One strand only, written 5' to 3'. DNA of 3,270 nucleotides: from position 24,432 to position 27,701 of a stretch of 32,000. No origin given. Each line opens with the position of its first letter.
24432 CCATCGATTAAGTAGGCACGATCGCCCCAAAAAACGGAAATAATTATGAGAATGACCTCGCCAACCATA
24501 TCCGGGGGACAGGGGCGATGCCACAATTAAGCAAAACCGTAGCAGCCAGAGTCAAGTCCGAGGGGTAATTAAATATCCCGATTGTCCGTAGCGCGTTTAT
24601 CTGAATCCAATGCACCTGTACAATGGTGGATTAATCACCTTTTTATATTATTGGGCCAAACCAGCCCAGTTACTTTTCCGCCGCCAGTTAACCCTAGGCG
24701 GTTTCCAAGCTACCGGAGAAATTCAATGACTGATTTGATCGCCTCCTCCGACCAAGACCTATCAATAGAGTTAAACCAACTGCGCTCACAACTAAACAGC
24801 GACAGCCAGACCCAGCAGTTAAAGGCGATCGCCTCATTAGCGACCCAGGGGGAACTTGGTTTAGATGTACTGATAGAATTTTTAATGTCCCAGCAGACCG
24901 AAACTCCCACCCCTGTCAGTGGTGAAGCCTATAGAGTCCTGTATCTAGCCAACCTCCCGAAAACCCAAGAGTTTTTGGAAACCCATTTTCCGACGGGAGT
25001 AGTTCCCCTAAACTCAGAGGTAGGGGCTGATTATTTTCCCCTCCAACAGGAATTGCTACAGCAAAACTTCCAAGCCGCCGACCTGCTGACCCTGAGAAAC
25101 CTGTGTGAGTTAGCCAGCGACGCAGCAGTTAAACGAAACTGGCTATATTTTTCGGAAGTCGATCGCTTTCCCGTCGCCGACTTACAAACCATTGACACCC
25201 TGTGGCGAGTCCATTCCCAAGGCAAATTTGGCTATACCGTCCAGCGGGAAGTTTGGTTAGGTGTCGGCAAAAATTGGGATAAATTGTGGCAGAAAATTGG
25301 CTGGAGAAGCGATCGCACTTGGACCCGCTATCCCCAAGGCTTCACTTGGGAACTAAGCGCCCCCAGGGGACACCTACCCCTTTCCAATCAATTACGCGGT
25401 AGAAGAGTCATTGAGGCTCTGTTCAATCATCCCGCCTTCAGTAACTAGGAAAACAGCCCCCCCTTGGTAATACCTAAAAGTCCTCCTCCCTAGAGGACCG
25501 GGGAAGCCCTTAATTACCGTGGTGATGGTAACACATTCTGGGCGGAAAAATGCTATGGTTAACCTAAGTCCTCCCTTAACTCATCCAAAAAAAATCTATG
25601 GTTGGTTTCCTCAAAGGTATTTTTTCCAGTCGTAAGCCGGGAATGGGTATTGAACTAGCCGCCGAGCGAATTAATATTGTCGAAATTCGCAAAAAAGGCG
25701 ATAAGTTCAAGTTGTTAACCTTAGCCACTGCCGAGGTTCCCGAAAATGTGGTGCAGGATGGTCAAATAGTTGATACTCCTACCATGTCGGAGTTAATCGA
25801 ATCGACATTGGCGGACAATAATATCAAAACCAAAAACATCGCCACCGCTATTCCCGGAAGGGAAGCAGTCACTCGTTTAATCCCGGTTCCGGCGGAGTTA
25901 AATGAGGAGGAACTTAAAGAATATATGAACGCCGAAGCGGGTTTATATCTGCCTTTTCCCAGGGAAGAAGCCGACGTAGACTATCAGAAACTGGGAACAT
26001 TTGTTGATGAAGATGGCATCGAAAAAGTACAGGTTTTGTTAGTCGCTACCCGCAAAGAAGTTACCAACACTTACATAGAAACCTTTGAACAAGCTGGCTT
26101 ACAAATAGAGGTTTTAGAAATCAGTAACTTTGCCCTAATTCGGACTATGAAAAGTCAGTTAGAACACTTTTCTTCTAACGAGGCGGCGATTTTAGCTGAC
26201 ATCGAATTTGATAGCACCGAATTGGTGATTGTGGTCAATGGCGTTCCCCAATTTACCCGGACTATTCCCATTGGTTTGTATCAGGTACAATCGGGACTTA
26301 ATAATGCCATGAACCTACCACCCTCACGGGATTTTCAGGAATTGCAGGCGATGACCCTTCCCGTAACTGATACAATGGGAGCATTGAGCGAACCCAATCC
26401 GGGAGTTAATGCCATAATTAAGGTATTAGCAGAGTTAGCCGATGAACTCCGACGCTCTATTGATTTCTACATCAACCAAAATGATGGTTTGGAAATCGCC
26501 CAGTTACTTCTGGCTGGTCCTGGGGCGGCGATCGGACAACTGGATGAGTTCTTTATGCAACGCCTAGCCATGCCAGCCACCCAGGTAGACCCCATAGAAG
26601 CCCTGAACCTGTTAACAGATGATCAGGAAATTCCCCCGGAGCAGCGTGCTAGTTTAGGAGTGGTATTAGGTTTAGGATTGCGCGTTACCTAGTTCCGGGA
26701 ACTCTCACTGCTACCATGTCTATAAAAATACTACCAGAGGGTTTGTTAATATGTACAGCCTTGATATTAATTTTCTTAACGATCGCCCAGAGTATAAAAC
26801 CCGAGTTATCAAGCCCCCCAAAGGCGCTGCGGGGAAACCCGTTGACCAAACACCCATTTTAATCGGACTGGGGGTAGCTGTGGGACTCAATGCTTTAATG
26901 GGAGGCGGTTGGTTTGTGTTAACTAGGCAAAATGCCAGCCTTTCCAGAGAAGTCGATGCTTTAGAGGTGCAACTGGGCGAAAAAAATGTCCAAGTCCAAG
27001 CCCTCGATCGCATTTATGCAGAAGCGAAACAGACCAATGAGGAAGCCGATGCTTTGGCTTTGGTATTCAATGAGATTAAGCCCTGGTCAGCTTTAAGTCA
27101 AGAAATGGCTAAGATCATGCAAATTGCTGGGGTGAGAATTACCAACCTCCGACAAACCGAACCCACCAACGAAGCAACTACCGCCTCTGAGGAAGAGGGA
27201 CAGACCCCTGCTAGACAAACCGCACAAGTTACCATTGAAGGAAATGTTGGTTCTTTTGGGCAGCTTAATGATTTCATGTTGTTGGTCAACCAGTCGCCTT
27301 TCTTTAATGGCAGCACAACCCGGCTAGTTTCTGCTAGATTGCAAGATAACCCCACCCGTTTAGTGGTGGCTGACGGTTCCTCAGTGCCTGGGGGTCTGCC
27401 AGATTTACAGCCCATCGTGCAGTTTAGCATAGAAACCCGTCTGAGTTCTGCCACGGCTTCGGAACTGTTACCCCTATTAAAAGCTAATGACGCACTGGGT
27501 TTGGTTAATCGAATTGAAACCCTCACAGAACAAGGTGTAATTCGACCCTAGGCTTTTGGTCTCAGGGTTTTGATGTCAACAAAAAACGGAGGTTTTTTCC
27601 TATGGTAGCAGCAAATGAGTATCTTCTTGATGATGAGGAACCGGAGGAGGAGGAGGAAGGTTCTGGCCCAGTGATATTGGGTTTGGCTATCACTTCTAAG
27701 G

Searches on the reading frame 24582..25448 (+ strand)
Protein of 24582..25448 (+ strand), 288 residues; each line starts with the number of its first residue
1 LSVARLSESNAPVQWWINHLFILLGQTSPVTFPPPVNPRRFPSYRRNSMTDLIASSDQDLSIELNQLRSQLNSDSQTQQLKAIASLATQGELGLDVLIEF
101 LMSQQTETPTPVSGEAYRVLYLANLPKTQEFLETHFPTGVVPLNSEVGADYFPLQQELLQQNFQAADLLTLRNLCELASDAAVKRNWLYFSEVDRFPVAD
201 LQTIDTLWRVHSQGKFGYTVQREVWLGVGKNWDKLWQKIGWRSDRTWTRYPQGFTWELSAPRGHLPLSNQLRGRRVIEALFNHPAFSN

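Call 57: search_protein_families(library=pfam, proteins=[window:24582-25448:+])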
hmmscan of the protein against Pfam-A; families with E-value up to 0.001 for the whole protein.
window:24582-25448:+ (288 aa): 2 families
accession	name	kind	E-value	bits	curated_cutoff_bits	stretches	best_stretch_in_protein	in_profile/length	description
PF05419.17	GUN4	-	2.4e-61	206.4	29.2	1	145-284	2-141/141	GUN4-like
PF16416.11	GUN4_N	-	8.2e-22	77.3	24.3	1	57-137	3-83/83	ARM-like repeat domain, GUN4-N terminal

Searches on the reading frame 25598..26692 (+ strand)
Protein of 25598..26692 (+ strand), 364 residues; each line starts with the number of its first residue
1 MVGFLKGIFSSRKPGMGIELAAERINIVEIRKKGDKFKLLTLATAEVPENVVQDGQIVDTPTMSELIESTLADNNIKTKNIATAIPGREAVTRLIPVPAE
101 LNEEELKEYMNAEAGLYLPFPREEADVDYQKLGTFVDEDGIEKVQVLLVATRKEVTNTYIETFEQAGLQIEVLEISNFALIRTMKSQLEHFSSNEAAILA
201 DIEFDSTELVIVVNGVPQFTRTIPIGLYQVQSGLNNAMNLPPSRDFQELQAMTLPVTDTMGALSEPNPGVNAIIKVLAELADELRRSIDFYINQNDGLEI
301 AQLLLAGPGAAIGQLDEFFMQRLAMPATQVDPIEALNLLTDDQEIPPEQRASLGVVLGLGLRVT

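Call 57: search_protein_families(library=pfam, proteins=[window:25598-26692:+])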
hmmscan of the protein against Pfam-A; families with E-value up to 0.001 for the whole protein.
window:25598-26692:+ (364 aa): 1 family
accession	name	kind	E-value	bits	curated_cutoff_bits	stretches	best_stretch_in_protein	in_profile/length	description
PF11104.14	PilM_2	-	1.9e-44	152.4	27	1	17-362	1-338/340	Type IV pilus assembly protein PilM;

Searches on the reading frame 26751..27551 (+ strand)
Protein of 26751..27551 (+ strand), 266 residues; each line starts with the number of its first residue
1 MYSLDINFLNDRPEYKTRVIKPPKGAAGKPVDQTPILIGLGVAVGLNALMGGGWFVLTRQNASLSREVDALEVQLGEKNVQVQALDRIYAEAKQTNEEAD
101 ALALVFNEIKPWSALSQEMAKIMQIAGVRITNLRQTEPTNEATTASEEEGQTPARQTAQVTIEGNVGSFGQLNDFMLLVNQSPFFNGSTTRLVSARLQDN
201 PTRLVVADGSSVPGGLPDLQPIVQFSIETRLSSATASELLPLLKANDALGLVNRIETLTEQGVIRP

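Call 57: search_protein_families(library=pfam, proteins=[window:26751-27551:+])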
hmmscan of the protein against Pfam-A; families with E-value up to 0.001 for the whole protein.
window:26751-27551:+ (266 aa): 1 family
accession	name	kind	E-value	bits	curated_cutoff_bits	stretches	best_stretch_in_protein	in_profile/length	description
PF05137.18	PilN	-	9e-06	26.1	22.8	1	116-207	3-64/78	Fimbrial assembly protein (PilN)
